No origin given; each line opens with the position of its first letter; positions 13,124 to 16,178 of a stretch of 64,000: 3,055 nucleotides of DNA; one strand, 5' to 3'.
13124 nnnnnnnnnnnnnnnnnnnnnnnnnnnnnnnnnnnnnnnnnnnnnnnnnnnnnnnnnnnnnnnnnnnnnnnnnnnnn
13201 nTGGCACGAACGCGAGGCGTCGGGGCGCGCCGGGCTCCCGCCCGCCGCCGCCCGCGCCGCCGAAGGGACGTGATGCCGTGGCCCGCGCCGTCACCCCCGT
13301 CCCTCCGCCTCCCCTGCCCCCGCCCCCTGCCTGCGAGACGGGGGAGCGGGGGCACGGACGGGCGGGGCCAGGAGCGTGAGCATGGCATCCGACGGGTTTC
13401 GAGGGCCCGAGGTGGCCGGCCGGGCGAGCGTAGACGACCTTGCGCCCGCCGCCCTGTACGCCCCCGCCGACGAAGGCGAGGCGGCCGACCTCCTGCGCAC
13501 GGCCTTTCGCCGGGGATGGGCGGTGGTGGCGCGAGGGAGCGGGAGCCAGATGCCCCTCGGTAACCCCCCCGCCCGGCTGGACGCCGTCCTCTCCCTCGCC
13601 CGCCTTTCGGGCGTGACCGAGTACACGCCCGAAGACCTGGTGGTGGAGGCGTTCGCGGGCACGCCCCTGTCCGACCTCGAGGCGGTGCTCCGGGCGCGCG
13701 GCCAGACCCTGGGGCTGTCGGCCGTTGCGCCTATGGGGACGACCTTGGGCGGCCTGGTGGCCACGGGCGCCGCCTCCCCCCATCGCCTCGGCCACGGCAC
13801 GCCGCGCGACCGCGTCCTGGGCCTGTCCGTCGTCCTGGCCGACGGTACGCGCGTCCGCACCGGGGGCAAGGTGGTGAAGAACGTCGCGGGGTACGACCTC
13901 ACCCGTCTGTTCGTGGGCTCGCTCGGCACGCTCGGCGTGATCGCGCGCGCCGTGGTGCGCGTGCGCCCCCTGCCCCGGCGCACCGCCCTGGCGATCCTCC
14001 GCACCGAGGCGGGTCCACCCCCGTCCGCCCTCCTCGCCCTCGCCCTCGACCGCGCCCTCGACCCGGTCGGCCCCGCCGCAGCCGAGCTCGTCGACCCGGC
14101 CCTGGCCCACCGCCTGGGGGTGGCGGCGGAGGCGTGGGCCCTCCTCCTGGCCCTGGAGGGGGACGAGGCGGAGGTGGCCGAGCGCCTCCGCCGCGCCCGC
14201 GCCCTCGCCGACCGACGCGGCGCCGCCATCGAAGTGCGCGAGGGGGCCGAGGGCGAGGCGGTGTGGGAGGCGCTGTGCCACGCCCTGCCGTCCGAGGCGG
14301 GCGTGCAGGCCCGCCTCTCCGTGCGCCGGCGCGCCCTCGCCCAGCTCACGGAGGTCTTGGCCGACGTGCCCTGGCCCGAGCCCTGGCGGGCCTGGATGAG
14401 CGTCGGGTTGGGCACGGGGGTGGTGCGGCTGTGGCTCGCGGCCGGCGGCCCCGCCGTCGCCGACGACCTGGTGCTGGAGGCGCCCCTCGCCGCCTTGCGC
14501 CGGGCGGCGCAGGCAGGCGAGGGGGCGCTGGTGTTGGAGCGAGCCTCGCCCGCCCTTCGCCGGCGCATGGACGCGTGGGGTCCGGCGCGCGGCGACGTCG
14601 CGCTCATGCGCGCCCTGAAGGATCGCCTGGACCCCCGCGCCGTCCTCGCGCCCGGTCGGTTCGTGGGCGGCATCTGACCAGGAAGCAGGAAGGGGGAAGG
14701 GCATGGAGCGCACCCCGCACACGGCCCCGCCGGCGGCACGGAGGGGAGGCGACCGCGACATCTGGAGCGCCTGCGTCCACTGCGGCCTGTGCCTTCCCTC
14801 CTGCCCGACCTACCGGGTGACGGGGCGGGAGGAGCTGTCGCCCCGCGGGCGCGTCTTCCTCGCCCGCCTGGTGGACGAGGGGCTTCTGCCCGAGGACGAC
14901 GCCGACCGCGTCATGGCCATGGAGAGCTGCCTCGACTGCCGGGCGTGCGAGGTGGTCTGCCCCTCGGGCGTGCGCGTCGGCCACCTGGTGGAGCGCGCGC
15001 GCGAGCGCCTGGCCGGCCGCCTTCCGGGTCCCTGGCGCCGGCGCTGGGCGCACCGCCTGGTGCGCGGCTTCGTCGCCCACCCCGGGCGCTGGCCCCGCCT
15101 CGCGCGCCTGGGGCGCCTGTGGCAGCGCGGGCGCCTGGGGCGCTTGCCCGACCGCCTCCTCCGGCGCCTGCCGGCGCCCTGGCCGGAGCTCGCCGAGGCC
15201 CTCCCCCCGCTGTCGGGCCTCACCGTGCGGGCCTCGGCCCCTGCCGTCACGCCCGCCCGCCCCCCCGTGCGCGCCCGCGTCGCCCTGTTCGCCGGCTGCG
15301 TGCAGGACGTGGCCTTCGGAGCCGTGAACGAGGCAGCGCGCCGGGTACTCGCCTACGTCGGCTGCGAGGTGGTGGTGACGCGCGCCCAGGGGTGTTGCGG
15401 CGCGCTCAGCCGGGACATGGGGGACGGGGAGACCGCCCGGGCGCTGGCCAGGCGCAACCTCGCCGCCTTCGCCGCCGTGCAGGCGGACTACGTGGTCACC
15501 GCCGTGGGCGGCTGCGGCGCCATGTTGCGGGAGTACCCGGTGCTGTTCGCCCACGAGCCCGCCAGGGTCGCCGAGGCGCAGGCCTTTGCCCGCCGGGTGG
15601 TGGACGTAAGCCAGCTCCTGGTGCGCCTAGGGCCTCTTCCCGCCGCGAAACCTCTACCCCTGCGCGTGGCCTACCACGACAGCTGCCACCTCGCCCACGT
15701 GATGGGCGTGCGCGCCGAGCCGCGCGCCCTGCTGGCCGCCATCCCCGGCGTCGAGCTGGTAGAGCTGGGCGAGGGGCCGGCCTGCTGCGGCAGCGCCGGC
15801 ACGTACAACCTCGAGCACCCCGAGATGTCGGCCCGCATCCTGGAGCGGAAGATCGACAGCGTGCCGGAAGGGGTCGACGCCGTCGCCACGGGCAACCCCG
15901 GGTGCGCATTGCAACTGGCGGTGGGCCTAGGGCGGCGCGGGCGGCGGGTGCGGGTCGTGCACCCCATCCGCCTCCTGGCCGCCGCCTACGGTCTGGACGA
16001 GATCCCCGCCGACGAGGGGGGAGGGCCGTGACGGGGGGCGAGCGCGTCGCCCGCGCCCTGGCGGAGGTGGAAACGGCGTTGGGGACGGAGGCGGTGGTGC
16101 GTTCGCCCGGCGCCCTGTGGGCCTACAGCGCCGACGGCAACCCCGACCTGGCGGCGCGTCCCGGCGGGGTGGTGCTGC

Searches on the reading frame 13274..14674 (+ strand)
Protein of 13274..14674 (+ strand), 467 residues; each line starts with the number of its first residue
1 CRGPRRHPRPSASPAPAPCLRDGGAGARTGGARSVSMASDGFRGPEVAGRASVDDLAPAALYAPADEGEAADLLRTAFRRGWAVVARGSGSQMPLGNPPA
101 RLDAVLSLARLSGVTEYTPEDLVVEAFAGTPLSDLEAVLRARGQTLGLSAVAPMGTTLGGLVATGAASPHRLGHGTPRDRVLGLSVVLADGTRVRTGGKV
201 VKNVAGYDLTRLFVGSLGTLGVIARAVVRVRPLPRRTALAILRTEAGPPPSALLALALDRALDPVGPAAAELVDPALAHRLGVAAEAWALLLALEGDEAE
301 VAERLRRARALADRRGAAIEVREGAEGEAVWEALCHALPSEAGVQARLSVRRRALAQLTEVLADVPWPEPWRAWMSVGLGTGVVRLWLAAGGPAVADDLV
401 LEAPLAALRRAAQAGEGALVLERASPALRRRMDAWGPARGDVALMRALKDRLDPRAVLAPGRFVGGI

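Call 60: search_protein_families(library=pfam, proteins=[window:13274-14674:+], max_evalue=0.0001)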
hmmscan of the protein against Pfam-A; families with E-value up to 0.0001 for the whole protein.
window:13274-14674:+ (467 aa): 2 families
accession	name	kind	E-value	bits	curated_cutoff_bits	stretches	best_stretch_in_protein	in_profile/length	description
PF01565.28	FAD_binding_4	-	7.6e-26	90.9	26.4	1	58-197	1-139/139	FAD binding domain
PF02913.24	FAD-oxidase_C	-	7e-05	23.1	21.2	0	441-462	226-247/248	FAD linked oxidases, C-terminal domain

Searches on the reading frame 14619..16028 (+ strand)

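Call 60: search_protein_families(library=pfam, proteins=[window:14619-16028:+], max_evalue=0.0001)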
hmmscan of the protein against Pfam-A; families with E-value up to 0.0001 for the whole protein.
window:14619-16028:+ (470 aa): 11 families
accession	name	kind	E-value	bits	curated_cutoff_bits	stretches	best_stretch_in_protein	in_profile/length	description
PF02754.22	CCG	-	1e-34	118.9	20.6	2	221-304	1-85/85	Cysteine-rich domain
PF13183.11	Fer4_8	-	1.6e-13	51.4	27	1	50-118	3-68/68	4Fe-4S dicluster domain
PF13534.11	Fer4_17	-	7.7e-11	42.8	22.2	1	51-118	1-60/61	4Fe-4S dicluster domain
PF12838.12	Fer4_7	-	3.5e-10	40.6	27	1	52-118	2-52/52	4Fe-4S dicluster domain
PF13484.11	Fer4_16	-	7.1e-08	33.6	30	1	52-116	2-65/66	4Fe-4S double cluster binding domain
PF12837.12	Fer4_6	-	1e-06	28.8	25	0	100-118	5-23/24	4Fe-4S binding domain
PF13237.11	Fer4_10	-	2.6e-06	27.7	25.5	1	50-115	7-53/53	4Fe-4S dicluster domain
PF00037.32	Fer4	-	3e-06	27.2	21.1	0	49-64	5-20/24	4Fe-4S binding domain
PF12797.12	Fer4_2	-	3.5e-06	27.1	24.5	0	101-116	7-22/22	4Fe-4S binding domain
PF13187.11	Fer4_9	-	6.8e-06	26.5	27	0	51-117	1-50/52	4Fe-4S dicluster domain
PF12800.12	Fer4_4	-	2.4e-05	24.7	24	0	50-65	2-17/17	4Fe-4S binding domain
